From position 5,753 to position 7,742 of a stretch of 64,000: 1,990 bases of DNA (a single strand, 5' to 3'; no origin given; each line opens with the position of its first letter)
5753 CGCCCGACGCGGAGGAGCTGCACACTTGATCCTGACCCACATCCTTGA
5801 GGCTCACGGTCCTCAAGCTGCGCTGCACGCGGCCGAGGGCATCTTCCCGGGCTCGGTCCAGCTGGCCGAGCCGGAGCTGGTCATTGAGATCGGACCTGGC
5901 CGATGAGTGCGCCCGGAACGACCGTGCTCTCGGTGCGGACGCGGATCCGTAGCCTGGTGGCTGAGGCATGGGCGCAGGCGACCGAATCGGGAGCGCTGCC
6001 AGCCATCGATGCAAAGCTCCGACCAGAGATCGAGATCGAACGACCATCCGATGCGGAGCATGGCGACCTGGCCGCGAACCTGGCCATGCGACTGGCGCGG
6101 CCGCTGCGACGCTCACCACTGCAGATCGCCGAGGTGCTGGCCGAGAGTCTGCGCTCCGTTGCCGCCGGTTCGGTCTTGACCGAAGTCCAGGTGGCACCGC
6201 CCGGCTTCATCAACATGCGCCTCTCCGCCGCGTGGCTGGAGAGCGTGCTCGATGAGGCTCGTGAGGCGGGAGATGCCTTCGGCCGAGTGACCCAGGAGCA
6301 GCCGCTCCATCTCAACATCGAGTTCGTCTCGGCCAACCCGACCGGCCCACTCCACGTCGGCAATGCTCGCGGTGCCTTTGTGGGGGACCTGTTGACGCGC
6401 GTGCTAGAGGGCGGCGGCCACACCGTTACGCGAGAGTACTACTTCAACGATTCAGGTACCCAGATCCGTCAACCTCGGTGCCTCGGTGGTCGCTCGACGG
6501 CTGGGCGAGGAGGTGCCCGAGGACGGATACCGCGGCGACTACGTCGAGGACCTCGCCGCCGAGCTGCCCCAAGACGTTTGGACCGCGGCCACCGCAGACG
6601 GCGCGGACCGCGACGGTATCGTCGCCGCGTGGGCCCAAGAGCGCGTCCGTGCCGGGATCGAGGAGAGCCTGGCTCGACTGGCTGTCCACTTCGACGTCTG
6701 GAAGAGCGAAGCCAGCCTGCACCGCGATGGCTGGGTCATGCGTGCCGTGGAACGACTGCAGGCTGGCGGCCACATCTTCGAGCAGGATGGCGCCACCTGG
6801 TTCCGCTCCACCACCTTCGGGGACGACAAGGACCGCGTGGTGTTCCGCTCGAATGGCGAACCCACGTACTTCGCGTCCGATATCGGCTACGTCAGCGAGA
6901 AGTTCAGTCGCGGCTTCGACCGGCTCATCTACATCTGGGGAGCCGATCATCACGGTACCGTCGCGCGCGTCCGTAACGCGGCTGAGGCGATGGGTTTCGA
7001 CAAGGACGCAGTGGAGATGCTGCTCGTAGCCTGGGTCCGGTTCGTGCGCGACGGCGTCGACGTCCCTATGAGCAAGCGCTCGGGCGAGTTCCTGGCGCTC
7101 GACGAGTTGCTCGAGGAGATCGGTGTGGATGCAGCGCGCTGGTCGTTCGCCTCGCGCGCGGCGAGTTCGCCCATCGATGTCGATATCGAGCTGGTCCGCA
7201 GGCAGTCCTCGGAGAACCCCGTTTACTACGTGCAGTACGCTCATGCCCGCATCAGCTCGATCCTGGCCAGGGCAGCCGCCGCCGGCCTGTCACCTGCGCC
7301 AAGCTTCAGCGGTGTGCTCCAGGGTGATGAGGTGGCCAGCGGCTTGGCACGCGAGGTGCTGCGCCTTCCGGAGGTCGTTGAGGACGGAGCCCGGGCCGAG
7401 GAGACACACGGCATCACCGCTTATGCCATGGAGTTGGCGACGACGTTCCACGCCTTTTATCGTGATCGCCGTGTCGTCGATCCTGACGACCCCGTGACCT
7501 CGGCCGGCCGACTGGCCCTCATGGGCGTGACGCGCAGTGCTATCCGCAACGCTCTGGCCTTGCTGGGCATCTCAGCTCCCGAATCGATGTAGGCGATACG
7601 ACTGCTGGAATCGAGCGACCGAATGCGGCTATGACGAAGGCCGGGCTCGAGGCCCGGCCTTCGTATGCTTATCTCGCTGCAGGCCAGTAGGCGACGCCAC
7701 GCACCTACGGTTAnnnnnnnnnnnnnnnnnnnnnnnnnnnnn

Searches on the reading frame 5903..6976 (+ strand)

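Call 12: search_protein_families(library=pfam, proteins=[window:5903-6976:+], max_evalue=0.001)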
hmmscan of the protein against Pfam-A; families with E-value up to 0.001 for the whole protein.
window:5903-6976:+ (357 aa): 2 families
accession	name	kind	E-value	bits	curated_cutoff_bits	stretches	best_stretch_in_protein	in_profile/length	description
PF03485.21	Arg_tRNA_synt_N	-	3.6e-18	66.4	21.5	1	15-107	3-85/85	Arginyl tRNA synthetase N terminal domain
PF00750.26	tRNA-synt_1d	-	1.3e-06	28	23.3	1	137-187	22-72/349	tRNA synthetases class I (R), catalytic domain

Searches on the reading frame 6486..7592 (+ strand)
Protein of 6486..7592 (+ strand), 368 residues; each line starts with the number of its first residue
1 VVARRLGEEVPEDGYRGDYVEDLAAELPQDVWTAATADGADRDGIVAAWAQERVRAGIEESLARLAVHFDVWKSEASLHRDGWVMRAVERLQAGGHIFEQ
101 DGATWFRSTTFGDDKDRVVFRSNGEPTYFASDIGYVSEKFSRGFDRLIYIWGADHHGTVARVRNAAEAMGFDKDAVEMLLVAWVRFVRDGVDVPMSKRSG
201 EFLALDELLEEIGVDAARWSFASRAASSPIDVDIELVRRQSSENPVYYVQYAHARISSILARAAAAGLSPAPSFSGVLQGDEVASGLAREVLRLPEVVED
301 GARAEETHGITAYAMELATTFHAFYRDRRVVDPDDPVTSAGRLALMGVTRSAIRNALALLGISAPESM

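Call 12: search_protein_families(library=pfam, proteins=[window:6486-7592:+], max_evalue=0.001)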
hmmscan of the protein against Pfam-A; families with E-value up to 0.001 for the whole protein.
window:6486-7592:+ (368 aa): 2 families
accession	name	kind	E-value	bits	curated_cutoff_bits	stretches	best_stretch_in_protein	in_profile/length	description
PF05746.21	DALR_1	-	2.3e-28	99.1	22.3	1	249-368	1-117/117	DALR anticodon binding domain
PF00750.26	tRNA-synt_1d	-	1.5e-09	37.8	23.3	1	60-212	145-298/349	tRNA synthetases class I (R), catalytic domain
